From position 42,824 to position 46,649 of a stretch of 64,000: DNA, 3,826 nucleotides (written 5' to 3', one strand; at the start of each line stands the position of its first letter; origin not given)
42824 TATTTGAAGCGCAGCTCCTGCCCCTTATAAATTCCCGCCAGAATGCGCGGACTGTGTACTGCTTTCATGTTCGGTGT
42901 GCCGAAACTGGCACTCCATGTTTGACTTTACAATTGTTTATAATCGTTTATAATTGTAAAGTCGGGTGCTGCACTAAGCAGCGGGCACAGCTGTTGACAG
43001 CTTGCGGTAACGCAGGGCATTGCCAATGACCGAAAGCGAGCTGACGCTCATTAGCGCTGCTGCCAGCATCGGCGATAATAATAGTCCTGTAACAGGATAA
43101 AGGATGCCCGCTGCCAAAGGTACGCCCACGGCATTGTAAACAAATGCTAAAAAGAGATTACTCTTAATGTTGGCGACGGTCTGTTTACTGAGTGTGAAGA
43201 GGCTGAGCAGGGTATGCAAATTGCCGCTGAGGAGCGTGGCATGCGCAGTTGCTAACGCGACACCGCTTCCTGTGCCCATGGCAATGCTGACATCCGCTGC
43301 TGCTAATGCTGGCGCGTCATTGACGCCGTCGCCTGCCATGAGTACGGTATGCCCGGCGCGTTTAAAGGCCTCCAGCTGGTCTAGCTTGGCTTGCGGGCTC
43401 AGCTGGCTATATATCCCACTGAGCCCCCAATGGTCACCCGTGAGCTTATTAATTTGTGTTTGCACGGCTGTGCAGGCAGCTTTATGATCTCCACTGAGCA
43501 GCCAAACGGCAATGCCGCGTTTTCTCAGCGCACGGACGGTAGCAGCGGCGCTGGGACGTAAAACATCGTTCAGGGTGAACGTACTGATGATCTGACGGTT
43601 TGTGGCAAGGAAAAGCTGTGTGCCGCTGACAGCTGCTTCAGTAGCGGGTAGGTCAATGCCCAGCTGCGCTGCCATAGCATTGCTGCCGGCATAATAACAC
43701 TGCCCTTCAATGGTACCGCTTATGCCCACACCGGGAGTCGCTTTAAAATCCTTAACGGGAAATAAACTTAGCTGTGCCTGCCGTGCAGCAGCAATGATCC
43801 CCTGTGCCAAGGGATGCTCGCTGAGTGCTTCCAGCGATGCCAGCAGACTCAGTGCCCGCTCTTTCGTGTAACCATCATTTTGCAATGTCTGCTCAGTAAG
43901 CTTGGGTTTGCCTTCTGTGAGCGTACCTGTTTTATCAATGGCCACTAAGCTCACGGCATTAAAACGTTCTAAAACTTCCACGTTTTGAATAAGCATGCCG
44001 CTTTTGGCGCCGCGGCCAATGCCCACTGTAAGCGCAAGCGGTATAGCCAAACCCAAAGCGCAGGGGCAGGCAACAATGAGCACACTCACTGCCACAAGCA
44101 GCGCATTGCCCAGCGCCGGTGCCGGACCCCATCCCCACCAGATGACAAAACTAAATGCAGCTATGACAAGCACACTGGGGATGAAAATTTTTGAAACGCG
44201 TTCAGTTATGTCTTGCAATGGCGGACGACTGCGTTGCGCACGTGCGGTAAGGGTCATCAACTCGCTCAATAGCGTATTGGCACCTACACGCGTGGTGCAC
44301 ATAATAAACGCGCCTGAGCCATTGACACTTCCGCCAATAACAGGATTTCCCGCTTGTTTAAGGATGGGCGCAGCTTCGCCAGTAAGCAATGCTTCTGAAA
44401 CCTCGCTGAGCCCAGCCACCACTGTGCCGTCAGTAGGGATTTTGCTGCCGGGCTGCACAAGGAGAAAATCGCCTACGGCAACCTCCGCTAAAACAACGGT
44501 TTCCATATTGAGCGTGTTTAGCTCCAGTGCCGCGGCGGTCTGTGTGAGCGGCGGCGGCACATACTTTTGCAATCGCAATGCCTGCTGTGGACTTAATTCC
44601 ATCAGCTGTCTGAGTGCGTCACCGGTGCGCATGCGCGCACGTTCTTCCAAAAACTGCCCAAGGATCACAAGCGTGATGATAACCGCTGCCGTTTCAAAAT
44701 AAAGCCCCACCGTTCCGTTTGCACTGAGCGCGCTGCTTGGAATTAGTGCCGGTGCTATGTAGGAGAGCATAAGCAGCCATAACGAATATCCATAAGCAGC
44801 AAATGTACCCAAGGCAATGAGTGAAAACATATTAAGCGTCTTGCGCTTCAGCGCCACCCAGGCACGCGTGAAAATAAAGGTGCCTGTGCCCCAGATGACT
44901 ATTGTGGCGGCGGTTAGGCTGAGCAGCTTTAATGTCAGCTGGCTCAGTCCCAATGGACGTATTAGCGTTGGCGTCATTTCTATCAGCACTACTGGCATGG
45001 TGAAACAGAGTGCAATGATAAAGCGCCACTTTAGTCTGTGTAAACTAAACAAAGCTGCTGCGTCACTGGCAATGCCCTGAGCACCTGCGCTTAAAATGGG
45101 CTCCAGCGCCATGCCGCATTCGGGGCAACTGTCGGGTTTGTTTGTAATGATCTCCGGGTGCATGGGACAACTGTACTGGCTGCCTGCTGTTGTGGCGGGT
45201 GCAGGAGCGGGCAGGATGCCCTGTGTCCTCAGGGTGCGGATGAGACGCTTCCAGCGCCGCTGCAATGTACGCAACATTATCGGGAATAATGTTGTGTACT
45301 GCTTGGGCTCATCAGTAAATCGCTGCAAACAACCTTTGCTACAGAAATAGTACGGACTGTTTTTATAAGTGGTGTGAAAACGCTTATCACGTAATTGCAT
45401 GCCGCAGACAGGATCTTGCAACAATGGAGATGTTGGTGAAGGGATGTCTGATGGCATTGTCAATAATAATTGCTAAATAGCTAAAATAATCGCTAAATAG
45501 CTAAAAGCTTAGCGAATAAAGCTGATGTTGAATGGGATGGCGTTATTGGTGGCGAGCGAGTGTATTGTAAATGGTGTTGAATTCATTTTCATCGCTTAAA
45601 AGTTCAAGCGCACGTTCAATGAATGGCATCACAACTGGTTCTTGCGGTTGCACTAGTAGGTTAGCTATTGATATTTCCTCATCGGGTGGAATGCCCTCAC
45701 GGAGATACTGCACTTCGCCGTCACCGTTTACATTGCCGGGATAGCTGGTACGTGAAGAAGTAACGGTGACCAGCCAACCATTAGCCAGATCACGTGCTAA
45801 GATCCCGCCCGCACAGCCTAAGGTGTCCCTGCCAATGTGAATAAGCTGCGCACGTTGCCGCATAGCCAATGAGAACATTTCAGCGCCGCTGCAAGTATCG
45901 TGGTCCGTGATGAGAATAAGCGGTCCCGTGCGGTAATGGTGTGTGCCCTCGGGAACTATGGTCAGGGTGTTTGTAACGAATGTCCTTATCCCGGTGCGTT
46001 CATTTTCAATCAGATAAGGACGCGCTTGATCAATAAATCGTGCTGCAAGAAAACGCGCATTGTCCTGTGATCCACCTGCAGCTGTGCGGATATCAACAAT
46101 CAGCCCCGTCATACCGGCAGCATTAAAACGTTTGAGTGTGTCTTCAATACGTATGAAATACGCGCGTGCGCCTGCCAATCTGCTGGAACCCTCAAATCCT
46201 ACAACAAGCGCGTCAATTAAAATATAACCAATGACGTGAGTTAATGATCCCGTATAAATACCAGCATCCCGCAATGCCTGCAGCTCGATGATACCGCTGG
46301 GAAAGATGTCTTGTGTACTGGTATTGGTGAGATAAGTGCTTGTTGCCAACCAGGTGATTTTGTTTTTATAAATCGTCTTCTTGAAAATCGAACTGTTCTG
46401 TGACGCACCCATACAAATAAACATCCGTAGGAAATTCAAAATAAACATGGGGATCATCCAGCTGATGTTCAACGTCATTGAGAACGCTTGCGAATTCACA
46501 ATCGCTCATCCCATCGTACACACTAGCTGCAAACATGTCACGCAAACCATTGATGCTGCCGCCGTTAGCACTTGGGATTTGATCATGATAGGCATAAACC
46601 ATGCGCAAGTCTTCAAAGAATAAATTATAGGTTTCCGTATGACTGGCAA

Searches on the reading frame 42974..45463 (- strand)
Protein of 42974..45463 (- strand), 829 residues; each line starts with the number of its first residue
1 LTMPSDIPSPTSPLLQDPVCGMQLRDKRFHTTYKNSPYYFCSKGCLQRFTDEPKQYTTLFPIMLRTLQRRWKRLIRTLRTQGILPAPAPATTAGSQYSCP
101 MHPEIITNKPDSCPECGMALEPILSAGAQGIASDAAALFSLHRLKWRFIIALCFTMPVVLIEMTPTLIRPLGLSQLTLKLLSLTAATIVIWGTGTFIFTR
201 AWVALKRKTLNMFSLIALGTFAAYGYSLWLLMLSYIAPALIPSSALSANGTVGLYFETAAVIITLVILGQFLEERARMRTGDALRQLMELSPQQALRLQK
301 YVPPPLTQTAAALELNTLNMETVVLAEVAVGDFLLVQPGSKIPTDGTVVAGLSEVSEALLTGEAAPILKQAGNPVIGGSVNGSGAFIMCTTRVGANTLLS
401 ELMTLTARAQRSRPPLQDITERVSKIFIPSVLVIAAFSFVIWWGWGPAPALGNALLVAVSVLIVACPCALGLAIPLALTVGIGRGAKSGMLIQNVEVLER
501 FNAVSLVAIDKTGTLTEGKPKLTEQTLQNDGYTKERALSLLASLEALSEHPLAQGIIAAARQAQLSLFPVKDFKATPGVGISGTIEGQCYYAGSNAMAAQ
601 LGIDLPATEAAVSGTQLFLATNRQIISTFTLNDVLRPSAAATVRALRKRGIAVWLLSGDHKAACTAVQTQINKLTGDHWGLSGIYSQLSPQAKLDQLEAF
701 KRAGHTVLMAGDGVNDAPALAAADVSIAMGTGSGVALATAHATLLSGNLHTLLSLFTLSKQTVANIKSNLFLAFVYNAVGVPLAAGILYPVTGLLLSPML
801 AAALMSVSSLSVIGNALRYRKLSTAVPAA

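Call 64: search_protein_families(library=pfam, proteins=[window:42974-45463:-], max_evalue=0.00001)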
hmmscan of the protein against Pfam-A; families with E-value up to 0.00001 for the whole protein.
window:42974-45463:- (829 aa): 4 families
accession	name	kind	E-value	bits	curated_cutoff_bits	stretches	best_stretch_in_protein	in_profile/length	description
PF00122.25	E1-E2_ATPase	-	4.6e-49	166.8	28.1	1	319-487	14-180/181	E1-E2 ATPase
PF00702.32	Hydrolase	-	3e-27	96.7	26.4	1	505-724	2-191/191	haloacid dehalogenase-like hydrolase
PF04945.19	YHS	-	8.7e-14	51.7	30.3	1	16-57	2-44/47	YHS domain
PF19335.5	HMBD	-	1.3e-12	47.9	23.6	1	97-122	2-27/28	Heavy metal binding domain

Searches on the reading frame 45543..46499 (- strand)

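Call 64: search_protein_families(library=pfam, proteins=[window:45543-46499:-], max_evalue=0.00001)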
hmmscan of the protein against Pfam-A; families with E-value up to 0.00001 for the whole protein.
window:45543-46499:- (318 aa): 1 family
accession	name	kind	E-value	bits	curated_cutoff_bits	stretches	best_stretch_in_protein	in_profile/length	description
PF03572.23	Peptidase_S41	-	1.5e-16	60.8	24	1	118-275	18-164/165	Peptidase family S41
